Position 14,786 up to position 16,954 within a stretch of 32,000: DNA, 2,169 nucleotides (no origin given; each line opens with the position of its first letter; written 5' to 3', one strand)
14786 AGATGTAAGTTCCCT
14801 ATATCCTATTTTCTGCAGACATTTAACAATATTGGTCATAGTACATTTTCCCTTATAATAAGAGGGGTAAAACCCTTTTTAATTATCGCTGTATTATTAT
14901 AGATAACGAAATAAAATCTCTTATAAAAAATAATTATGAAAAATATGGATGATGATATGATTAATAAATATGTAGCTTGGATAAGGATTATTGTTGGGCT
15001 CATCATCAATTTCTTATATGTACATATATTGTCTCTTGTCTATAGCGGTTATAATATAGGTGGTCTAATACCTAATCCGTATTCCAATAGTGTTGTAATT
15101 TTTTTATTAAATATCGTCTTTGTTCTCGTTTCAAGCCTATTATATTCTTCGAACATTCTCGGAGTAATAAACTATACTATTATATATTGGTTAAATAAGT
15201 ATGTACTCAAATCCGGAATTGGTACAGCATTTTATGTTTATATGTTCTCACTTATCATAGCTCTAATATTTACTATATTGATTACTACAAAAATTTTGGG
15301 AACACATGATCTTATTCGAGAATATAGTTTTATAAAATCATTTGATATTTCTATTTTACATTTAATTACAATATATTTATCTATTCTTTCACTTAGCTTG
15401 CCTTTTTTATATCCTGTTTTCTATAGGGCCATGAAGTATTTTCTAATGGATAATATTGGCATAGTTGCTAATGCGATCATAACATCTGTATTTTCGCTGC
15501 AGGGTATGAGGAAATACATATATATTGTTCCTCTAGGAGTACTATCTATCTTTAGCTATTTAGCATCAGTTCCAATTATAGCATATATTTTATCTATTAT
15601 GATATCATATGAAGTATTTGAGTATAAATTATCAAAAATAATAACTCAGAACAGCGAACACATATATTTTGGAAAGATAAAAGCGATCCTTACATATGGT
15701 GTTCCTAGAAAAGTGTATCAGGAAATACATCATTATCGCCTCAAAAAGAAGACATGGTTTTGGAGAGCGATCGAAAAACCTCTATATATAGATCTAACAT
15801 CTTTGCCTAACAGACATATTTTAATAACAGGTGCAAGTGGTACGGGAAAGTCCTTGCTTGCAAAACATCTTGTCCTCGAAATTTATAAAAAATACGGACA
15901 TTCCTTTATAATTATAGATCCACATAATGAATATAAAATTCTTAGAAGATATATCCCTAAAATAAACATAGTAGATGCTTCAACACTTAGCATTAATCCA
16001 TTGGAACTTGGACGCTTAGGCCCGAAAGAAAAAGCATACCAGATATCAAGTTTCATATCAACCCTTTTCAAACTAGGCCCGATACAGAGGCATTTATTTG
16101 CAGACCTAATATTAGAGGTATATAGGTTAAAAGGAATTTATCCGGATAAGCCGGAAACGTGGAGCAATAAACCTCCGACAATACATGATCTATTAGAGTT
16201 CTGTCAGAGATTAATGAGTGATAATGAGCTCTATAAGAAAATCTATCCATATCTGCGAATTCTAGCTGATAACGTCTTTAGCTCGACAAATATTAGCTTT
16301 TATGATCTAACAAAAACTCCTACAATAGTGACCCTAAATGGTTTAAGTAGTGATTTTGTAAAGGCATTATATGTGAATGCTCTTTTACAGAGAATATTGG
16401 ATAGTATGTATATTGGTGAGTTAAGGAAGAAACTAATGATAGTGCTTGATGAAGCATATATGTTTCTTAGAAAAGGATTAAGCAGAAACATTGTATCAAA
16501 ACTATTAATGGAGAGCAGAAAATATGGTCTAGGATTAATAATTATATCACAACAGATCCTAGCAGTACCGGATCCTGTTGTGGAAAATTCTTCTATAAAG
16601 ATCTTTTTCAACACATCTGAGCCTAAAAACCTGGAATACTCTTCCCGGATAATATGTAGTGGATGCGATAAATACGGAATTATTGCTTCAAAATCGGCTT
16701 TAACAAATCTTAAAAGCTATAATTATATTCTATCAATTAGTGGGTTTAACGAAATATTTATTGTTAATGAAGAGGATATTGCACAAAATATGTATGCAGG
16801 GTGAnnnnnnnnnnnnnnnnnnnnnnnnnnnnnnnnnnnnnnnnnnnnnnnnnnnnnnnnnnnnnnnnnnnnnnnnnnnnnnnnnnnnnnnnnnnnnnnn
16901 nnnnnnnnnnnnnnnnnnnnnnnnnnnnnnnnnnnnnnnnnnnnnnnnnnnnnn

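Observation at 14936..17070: Membrane-fused HerA/FtsK-type ATPase translationally coupled to a poly-lysine-tailed protein: possible membrane DNA translocase module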

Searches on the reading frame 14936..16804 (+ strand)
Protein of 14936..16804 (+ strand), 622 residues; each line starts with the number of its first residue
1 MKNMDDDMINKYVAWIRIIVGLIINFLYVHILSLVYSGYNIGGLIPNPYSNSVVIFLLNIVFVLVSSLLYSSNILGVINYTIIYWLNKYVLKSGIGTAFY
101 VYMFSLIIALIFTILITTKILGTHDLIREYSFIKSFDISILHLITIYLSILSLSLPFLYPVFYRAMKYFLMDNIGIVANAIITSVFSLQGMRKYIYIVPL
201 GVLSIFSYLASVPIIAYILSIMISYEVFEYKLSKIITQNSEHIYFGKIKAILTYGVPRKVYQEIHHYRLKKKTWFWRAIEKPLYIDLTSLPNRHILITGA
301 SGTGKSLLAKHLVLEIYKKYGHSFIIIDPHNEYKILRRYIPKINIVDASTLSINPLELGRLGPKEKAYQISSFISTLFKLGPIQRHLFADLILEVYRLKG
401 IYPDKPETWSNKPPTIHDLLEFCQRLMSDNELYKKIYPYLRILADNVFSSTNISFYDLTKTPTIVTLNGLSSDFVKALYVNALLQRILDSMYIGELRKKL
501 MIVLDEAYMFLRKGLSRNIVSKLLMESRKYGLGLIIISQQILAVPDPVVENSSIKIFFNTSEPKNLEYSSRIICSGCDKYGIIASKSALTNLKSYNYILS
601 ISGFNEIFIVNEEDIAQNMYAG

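Call 4: search_protein_families(library=pfam, proteins=[window:14936-16804:+], max_evalue=0.1)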
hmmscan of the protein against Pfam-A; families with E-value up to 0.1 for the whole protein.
window:14936-16804:+ (622 aa): 22 families
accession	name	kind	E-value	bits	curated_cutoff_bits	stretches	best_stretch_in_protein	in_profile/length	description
PF01935.23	DUF87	-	2.6e-17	64.1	23.2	1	282-486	13-219/220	Helicase HerA, central domain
PF12846.13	AAA_10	-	2.5e-08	33.8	27.5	1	292-344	21-72/362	AAA-like domain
PF19044.6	P-loop_TraG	-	3e-07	29.9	25.8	1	281-379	11-119/413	TraG P-loop domain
PF20720.3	nSTAND3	-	6.5e-05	23.1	27.2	1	292-332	17-56/155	Novel STAND NTPase 3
PF06745.19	ATPase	-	0.0002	21.3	26.6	1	292-335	19-62/231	KaiC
PF13401.12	AAA_22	-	0.00022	22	27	1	293-332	6-44/130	AAA domain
PF01580.24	FtsK_SpoIIIE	-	0.00025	21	24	1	279-316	27-63/221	FtsK/SpoIIIE family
PF09848.15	SLFN-g3_helicase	-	0.00038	20.3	24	1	295-340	4-51/354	Schlafen group 3, DNA/RNA helicase domain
PF10412.15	TrwB_AAD_bind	-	0.0017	17.7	20.5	1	292-333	15-55/387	Type IV secretion-system coupling protein DNA-binding domain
PF13191.12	AAA_16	-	0.0041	18.1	32.6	1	291-319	24-51/167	AAA ATPase domain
PF25199.1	nSTAND_NTPase5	-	0.007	16.6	34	1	272-334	17-83/145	Novel STAND NTPase 5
PF05872.18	HerA_C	-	0.0095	15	22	1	281-313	11-42/502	Helicase HerA-like C-terminal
PF00910.28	RNA_helicase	-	0.015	16.2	21.5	1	295-321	1-27/105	RNA helicase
PF00158.32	Sigma54_activat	-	0.016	15.3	20.2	1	292-326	22-55/168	Sigma-54 interaction domain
PF12775.13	AAA_7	-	0.02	14.9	25.8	1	286-324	27-66/181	P-loop containing dynein motor region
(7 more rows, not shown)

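Call 6: search_protein_families(library=ncbifam, proteins=[window:14936-16804:+], max_evalue=0.01)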
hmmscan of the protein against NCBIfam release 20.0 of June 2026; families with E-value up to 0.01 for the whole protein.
window:14936-16804:+ (622 aa): 12 families
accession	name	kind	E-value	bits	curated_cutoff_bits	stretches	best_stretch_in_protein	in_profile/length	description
NF053655.1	CedD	equivalog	1.1e-20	73.8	600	1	293-557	222-476/527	DNA-translocating ATPase CedD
NF045971.1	conju_CD1110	equivalog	1e-13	50.5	325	1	283-541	406-669/752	VirB4-like conjugal transfer ATPase, CD1110 family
NF040937.1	HerA_Thermprot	equivalog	8.8e-11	40.9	800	1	464-568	311-422/487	DNA double-strand break repair helicase HerA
TIGR02746.1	TraC-F-type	equivalog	1.5e-10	39.7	567.05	1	292-542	430-686/800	type IV secretion system protein TraC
TIGR00929.1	VirB4_CagE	subfamily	1.7e-10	39.8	643.1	1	292-569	437-710/792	VirB4 family type IV secretion/conjugal transfer ATPase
NF040819.1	helicase_HerA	equivalog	2.2e-10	39.7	970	2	496-569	400-476/561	DNA double-strand break repair helicase HerA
NF033849.1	ser_rich_anae_1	subfamily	8.7e-10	36.6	650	2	294-408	761-892/1163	serine-rich protein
TIGR03783.1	Bac_Flav_CT_G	subfamily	0.00024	19.1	261.55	1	280-340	419-485/829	TraG family conjugative transposon ATPase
TIGR03743.1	SXT_TraD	subfamily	0.00054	18.5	366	1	280-338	164-220/636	conjugative transfer system coupling protein TraD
NF042943.1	HerA_antiphage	equivalog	0.0012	17.5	800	0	282-334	146-198/566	anti-phage-associated helicase HerA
NF042944.1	HerA_antiphage_2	equivalog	0.0024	16.7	850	0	290-353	134-201/576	anti-phage-associated helicase HerA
NF010282.0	PRK13724.1-4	equivalog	0.0097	16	194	0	284-323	65-103/106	conjugal transfer protein TrbD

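Call 8: find_homologous_proteins(query=window:14936-16804:+)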
Query window:14936-16804:+ (622 aa): 22 proteins with E <= 0.001 among 8000 candidates.
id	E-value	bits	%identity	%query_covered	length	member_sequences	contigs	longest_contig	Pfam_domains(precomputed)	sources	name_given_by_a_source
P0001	0.0e+0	1171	87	99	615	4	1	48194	PF19044.7,PF01935.24,PF12846.14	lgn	-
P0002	2.8e-292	989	100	73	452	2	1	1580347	PF19044.7,PF01935.24,PF12846.14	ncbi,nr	ncbi:ATP-binding protein [Staphylothermus hellenicus]|nr:ATP-binding protein [Staphylothermus hellen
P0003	1.6e-248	845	64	99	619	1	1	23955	PF19044.7,PF01935.24,PF12846.14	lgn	-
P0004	1.4e-147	511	48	91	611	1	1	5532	PF19044.7,PF01935.24,PF12846.14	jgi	jgi:hypothetical protein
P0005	2.4e-144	501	45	96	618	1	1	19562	PF19044.7,PF01935.24,PF12846.14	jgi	jgi:DNA polymerase III delta prime subunit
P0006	2.1e-139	484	45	83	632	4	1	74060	PF01935.24,PF12846.14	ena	-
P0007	2.1e-139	484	41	95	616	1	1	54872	PF19044.7,PF01935.24,PF12846.14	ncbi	ncbi:MAG: ATP-binding protein [Thermoprotei archaeon]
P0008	3.5e-139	484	42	98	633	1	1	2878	PF19044.7,PF01935.24,PF12846.14,PF20720.4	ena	-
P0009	4.9e-137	476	57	61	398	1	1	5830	PF19044.7,PF01935.24,PF12846.14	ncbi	-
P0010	1.3e-134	468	51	62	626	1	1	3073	PF19044.7,PF01935.24,PF12846.14,PF20720.4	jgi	-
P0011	8.6e-123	429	42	91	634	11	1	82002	PF01935.24,PF12846.14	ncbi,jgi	-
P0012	7.5e-120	420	41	86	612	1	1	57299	PF10412.16,PF19044.7,PF01935.24,PF05707.19,PF05872.19,PF13401.13,PF12846.14,PF20720.4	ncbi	-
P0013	4.2e-118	414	41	88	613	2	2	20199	PF10412.16,PF19044.7,PF01935.24,PF05872.19,PF13401.13,PF12846.14,PF20720.4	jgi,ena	-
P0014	6.2e-115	403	41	78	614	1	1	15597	PF10412.16,PF19044.7,PF01935.24,PF05872.19,PF13401.13,PF12846.14,PF20720.4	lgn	-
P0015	8.7e-80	287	36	68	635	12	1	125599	PF10412.16,PF19044.7,PF01935.24,PF13401.13,PF12846.14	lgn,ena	-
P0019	3.6e-72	262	36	67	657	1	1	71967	PF01935.24,PF12846.14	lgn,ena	-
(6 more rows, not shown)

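Call 21: find_encoding_contigs(protein=P0003, flank=6000, max_places=2)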
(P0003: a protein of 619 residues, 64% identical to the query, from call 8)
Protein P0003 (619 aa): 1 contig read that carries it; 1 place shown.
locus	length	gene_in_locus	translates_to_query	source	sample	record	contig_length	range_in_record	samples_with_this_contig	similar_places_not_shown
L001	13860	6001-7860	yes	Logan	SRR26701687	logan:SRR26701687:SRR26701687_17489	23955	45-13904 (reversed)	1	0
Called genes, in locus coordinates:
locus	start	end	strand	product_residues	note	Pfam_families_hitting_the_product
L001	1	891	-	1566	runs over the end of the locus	PF01442:Apolipoprotein (faint), PF11401:Tetrabrachion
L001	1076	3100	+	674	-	PF01507:PAPS_reduct, PF13183:Fer4_8 (faint), PF14697:Fer4_21 (weak)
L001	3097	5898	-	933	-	PF00270:DEAD, PF04851:ResIII, PF00271:Helicase_C, PF19306:WHD_Lhr, PF08494:DEAD_assoc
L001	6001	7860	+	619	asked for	PF01935:DUF87, PF12846:AAA_10 (faint), PF19044:P-loop_TraG (weak)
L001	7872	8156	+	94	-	PF12136:RNA_pol_Rpo13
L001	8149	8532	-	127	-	-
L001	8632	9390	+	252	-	PF00705:PCNA_N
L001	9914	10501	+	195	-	PF01558:POR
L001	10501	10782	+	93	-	PF13183:Fer4_8 (faint), PF12837:Fer4_6 (weak), PF13237:Fer4_10 (weak), PF14697:Fer4_21, PF12838:Fer4_7, PF13187:Fer4_9 (weak), PF00037:Fer4, PF12837:Fer4_6 (weak), +4 more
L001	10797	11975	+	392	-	PF01855:POR_N, PF17147:PFOR_II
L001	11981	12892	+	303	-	PF02775:TPP_enzyme_C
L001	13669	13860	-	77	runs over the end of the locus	?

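Call 22: find_encoding_contigs(protein=P0007, flank=6000, max_places=2)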
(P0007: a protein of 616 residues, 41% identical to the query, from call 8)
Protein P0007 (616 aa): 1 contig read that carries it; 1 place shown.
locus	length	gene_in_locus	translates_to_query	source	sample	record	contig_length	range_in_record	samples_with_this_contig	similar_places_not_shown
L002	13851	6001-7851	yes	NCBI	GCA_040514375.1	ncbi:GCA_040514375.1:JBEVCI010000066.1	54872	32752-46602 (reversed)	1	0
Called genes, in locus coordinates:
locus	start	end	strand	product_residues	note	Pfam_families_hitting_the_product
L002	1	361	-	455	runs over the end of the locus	PF27251:CedA1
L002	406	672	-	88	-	PF27251:CedA1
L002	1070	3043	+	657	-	PF01507:PAPS_reduct, PF13183:Fer4_8 (faint), PF13237:Fer4_10 (faint), PF14697:Fer4_21 (weak)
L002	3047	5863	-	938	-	PF00270:DEAD, PF04851:ResIII (weak), PF00271:Helicase_C, PF19306:WHD_Lhr, PF08494:DEAD_assoc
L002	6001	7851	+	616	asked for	PF01935:DUF87, PF12846:AAA_10 (weak), PF19044:P-loop_TraG (faint)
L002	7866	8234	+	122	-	-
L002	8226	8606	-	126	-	-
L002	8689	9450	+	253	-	PF00705:PCNA_N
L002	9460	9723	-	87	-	-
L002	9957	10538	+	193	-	PF01558:POR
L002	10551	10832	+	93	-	PF00037:Fer4 (weak), PF13237:Fer4_10 (weak), PF14697:Fer4_21, PF12838:Fer4_7, PF13187:Fer4_9 (weak), PF12797:Fer4_2 (weak), PF00037:Fer4, PF12837:Fer4_6, +5 more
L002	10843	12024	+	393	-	PF01855:POR_N, PF17147:PFOR_II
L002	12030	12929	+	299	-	PF02775:TPP_enzyme_C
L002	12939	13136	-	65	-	PF03911:Sec61_beta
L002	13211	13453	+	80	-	PF01503:PRA-PH (weak), PF03819:MazG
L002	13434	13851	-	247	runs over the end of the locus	PF01884:PcrB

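Call 23: find_encoding_contigs(protein=P0011, flank=6000, max_places=2)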
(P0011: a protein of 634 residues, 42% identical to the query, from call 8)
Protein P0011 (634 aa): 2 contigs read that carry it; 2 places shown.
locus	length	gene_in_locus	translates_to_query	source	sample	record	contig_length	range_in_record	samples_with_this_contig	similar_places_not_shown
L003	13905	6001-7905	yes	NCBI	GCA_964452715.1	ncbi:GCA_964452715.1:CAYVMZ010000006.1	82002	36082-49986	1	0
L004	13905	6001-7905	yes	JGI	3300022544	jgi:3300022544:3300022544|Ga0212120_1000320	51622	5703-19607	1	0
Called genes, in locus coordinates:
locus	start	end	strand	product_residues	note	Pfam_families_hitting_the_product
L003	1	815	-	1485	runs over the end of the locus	PF11401:Tetrabrachion (weak)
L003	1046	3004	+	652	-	PF01507:PAPS_reduct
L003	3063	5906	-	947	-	PF00270:DEAD, PF04851:ResIII, PF00271:Helicase_C, PF19306:WHD_Lhr, PF08494:DEAD_assoc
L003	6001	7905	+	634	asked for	PF01935:DUF87, PF12846:AAA_10 (faint)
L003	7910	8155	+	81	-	-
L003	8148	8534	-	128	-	-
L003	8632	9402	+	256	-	PF00705:PCNA_N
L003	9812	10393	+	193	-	PF01558:POR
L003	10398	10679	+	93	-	PF12797:Fer4_2 (faint), PF12837:Fer4_6 (weak), PF13237:Fer4_10 (weak), PF00037:Fer4 (weak), PF14697:Fer4_21, PF12800:Fer4_4 (faint), PF12838:Fer4_7, PF00037:Fer4 (weak)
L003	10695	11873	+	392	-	PF01855:POR_N, PF17147:PFOR_II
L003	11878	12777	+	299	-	PF02775:TPP_enzyme_C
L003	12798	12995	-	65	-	PF03911:Sec61_beta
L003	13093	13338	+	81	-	PF03819:MazG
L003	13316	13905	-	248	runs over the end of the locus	PF01884:PcrB, PF00977:His_biosynth (weak)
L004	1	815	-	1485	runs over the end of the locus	PF11401:Tetrabrachion (weak)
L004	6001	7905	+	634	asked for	PF01935:DUF87, PF12846:AAA_10 (faint)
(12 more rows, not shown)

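Call 24: find_encoding_contigs(protein=P0012, flank=6000, max_places=1)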
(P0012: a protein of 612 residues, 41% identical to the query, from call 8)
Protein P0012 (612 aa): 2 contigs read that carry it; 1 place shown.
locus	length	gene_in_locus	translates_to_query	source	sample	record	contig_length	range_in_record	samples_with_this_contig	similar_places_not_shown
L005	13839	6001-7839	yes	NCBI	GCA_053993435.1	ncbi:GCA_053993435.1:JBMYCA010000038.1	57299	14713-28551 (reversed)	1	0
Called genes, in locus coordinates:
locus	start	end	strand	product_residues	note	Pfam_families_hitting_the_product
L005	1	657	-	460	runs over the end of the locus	PF27251:CedA1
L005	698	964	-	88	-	PF27251:CedA1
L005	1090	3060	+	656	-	PF01507:PAPS_reduct, PF13183:Fer4_8 (faint), PF14697:Fer4_21 (weak)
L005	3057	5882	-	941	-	PF00270:DEAD, PF04851:ResIII (weak), PF00271:Helicase_C, PF19306:WHD_Lhr, PF08494:DEAD_assoc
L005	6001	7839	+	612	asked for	PF01935:DUF87, PF05872:HerA_C (faint), PF10412:TrwB_AAD_bind (weak), PF12846:AAA_10 (faint), PF13401:AAA_22 (faint), PF19044:P-loop_TraG (weak), PF20720:nSTAND3 (weak), PF05707:Zot (faint)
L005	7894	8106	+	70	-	-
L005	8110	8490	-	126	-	-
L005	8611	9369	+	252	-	PF00705:PCNA_N, PF02747:PCNA_C (faint)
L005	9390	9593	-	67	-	-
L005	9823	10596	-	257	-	PF01904:DUF72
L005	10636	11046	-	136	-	PF04014:MazE_antitoxin, PF01842:ACT, PF22629:ACT_AHAS_ss (weak)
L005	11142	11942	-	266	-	-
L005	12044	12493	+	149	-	-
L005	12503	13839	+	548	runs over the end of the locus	PF00270:DEAD, PF04851:ResIII, PF16203:ERCC3_RAD25_C, PF00271:Helicase_C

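Call 25: find_encoding_contigs(protein=P0015, flank=6000, max_places=1)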
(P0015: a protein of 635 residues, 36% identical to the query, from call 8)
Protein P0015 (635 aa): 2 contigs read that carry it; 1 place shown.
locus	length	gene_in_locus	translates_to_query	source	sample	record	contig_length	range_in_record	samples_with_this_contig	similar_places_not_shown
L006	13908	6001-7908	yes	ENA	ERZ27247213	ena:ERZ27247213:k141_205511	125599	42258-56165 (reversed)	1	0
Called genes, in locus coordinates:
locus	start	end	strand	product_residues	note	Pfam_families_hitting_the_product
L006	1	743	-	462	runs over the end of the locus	PF27251:CedA1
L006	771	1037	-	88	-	PF27251:CedA1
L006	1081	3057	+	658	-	PF01507:PAPS_reduct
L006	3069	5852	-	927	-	PF00270:DEAD, PF04851:ResIII, PF00271:Helicase_C, PF19306:WHD_Lhr, PF08494:DEAD_assoc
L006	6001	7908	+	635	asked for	PF01935:DUF87, PF12846:AAA_10 (faint), PF10412:TrwB_AAD_bind (faint), PF13401:AAA_22 (faint), PF19044:P-loop_TraG (faint)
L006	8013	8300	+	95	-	-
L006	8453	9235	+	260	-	PF02747:PCNA_C (weak)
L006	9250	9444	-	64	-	-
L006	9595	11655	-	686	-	PF00009:GTP_EFTU (faint), PF01926:MMR_HSR1, PF02421:FeoB_N, PF10662:PduV-EutP (faint), PF17910:FeoB_Cyto, PF07670:Gate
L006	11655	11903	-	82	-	PF04023:FeoA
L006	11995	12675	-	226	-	PF01325:Fe_dep_repress, PF01022:HTH_5 (weak), PF01047:MarR (weak), PF02742:Fe_dep_repr_C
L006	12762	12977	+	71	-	PF01781:Ribosomal_L38e (weak)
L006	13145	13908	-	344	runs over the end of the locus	PF04014:MazE_antitoxin, PF01895:PhoU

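Call 26: find_encoding_contigs(protein=P0019, flank=6000, max_places=1)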
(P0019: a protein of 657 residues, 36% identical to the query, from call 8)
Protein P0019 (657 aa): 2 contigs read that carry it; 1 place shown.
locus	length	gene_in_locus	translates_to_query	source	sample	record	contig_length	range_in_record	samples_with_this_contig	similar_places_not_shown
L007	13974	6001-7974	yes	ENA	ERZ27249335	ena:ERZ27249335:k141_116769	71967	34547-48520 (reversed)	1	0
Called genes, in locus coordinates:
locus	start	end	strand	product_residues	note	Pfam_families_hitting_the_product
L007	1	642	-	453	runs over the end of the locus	PF27251:CedA1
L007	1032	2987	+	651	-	PF01507:PAPS_reduct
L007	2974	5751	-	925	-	PF00270:DEAD, PF04851:ResIII, PF00271:Helicase_C, PF19306:WHD_Lhr, PF08494:DEAD_assoc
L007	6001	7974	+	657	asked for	PF01935:DUF87, PF12846:AAA_10 (faint)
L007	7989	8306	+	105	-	-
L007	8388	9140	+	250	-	PF00705:PCNA_N (weak), PF02747:PCNA_C (weak)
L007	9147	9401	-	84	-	-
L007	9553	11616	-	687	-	PF01926:MMR_HSR1, PF02421:FeoB_N, PF17910:FeoB_Cyto, PF07670:Gate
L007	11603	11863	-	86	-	PF04023:FeoA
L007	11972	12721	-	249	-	PF01047:MarR (weak), PF01325:Fe_dep_repress, PF02742:Fe_dep_repr_C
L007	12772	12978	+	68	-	-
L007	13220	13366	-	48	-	-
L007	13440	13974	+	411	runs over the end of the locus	PF07282:Cas12f1-like_TNB (weak)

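Call 28: search_protein_families(library=pfam, proteins=[L001:7872-8153:+, L002:7866-8231:+, L003:7910-8152:+, L005:7894-8103:+, L006:8013-8297:+, L007:7989-8303:+], max_evalue=0.1)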
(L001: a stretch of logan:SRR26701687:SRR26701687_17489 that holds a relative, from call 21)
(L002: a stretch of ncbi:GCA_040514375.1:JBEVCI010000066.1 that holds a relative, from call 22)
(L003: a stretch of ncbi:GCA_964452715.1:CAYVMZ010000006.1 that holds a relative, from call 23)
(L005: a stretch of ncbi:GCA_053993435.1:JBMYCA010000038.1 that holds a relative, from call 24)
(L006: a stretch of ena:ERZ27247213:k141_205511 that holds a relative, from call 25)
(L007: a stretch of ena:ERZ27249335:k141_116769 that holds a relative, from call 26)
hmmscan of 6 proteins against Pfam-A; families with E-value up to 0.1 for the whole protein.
L001:7872-8153:+ (94 aa): 2 families
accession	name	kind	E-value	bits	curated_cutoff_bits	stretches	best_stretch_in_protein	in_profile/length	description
PF12136.13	RNA_pol_Rpo13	-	3.6e-12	46.4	25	1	10-51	2-43/43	RNA polymerase Rpo13 subunit HTH domain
PF03682.18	UPF0158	-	0.043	14.3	21.1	1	13-72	47-103/157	Uncharacterised protein family (UPF0158)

L002:7866-8231:+ (122 aa): 3 families
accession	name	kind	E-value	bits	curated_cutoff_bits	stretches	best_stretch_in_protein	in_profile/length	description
PF12220.14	U1snRNP70_N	-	0.011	16.7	23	1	56-109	32-81/92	U1 small nuclear ribonucleoprotein of 70kDa MW N terminal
PF06120.16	Phage_HK97_TLTM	-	0.038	13.7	24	1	47-105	43-98/295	Tail length tape measure protein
PF04088.18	Peroxin-13_N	-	0.056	14.1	22.3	1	36-116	44-122/146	Peroxin 13, N-terminal region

L003:7910-8152:+ (81 aa): 1 family
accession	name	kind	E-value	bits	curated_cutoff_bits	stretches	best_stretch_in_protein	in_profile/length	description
PF12136.13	RNA_pol_Rpo13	-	0.0012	19.2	25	1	5-48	1-42/43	RNA polymerase Rpo13 subunit HTH domain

L005:7894-8103:+ (70 aa): 2 families
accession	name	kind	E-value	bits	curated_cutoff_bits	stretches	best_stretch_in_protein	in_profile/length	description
PF12136.13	RNA_pol_Rpo13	-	3.4e-05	24.1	25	1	11-50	5-43/43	RNA polymerase Rpo13 subunit HTH domain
PF13902.11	R3H-assoc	-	0.062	14.2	25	1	9-69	38-99/127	R3H-associated N-terminal domain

L006:8013-8297:+ (95 aa): 0 families

L007:7989-8303:+ (105 aa): 1 family
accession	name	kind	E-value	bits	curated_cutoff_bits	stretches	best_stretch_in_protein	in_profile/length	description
PF08158.18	SDA1_HEAT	-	0.067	12.6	26.4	1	27-102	149-216/364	SDA1, HEAT repeat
